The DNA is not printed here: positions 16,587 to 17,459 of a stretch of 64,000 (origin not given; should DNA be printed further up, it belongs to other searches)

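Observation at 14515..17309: Five-gene operon: P-loop kinase, Zn-ribbon, metallophosphoesterase, Zn-finger protein, MBL-fold hydrolase. Possible split Pnkp-like RNA-repair or anti-Pycsar module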

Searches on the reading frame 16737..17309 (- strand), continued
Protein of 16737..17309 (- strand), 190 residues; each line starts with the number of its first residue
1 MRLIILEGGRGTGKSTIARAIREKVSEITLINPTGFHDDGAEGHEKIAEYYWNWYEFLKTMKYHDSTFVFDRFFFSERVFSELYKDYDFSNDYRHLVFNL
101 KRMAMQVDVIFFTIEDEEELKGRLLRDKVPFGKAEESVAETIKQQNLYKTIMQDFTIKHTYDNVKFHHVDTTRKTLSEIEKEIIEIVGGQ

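Call 34: search_solved_structures(query=A1, max_evalue=10, show_alignments=2)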
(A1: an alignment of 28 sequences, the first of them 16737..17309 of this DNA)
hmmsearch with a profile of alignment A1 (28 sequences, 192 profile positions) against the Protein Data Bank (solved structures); distinct sequences matched with E-value up to 10: 34.
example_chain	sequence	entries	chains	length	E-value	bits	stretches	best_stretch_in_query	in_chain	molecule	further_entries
2axp_A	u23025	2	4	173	1.6e-08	37.8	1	2-126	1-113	hypothetical protein BSU20280 | SPBc2 prophage-derived uncharacterized protein yorR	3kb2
9wd2_A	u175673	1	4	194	0.0036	20.3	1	5-185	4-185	Thymidylate kinase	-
1tmk_A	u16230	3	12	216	0.013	18.5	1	140-189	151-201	THYMIDYLATE KINASE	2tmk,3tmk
9gia_A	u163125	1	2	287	0.016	18.2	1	33-181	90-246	Polyphosphate-AMP phosphotransferase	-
4cvn_A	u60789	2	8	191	0.022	17.8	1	152-190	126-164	PUTATIVE ADENYLATE KINASE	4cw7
6c2u_A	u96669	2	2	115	0.035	17.1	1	3-27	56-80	phosphate-loop protein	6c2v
4mqe_A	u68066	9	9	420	0.09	15.8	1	59-98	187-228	Gamma-aminobutyric acid type B receptor subunit 1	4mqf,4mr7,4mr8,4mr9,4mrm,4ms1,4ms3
5uiv_A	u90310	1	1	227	0.14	15.1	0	3-34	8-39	Bifunctional thymidylate/uridylate kinase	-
3umf_A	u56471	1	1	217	0.16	14.9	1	109-188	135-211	Adenylate kinase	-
6uo8_A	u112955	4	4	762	0.21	14.6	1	59-98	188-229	Gamma-aminobutyric acid type B receptor subunit 1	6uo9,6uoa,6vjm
3dgv_A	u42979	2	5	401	0.21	14.6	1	111-171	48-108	Carboxypeptidase B2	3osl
7ca3_A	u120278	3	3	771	0.23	14.5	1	59-98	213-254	Gamma-aminobutyric acid type B receptor subunit 1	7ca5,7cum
6wiv_A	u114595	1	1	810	0.24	14.4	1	59-98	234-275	Gamma-aminobutyric acid type B receptor subunit 1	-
6w2x_A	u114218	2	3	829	0.25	14.3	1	59-98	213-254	Gamma-aminobutyric acid type B receptor subunit 1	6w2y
1e9f_A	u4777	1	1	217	0.26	14.3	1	4-25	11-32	THYMIDYLATE KINASE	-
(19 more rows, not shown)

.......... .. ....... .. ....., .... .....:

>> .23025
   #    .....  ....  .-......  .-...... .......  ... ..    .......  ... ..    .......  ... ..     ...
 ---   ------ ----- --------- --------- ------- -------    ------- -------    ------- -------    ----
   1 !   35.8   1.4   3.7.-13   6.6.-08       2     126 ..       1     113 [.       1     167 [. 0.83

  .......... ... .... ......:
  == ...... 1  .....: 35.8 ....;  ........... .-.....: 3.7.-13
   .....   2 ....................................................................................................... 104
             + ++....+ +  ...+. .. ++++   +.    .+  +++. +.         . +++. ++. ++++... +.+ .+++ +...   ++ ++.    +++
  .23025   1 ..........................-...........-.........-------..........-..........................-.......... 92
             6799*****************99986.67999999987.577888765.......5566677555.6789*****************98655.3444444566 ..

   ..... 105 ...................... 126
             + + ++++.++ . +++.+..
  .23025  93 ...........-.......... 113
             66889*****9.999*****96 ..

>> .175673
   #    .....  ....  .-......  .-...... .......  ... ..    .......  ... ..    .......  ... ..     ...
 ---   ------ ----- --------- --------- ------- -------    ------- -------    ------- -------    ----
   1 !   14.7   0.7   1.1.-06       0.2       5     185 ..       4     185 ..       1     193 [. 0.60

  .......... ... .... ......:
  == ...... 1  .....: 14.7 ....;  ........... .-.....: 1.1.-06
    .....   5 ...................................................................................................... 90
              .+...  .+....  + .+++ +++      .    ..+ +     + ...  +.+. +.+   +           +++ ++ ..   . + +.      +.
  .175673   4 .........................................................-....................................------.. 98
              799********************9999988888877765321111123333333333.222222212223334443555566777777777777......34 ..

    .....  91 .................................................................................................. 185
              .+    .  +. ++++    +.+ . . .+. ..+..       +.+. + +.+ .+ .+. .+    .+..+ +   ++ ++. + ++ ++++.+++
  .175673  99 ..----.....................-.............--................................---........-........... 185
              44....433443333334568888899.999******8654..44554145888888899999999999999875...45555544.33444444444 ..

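Call 54: predict_structure(alignment_id=A1)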
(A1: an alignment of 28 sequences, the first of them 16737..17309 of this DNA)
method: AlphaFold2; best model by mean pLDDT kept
length: 190 residues; sequences in the alignment: 28
mean_pLDDT: 89.7   pTM: 0.87
mean pLDDT of the five models: 89.7, 89.0, 88.7, 87.3, 87.1
residues with pLDDT >= 90: 137; 70-90: 37; 50-70: 15; < 50: 1
segments of 3 or more residues with pLDDT < 50: none
pLDDT, mean of each block of 10 residues (from residue 1): 94 90 86 80 93 96 94 95 93 96 95 94 72 73 95 94 95 93 77
secondary structure, 60 per line:
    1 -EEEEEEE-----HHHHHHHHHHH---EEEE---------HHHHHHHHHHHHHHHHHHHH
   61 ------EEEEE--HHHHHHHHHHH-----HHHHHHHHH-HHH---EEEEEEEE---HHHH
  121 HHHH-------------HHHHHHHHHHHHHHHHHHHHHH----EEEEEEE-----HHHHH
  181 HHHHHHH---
elements in order: E2-8 H14-24 E28-31 H41-60 E67-71 H74-84 H90-98 E106-113 H117-124 H138-159 E164-170 H176-187
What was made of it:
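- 16737..17309 (-): thymidylate-kinase-like P-loop (d)NMP kinase, 190 aa. AF2 pLDDT 89.7 (call 54).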

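Call 90: search_protein_families(library=padloc, proteins=[window:16737-17309:-], max_evalue=0.001)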
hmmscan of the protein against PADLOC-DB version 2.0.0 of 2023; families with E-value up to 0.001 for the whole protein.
window:16737-17309:- (190 aa): 3 families
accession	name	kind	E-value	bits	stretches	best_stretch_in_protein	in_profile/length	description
PDLC02911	VakA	-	1.4e-06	27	1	3-185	4-161/163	-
PDLC04889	PDC-S06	-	8.1e-05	19.3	1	9-162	29-177/693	-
PDLC04690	PDC-M51B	-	0.00012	19.8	0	2-34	3-35/191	-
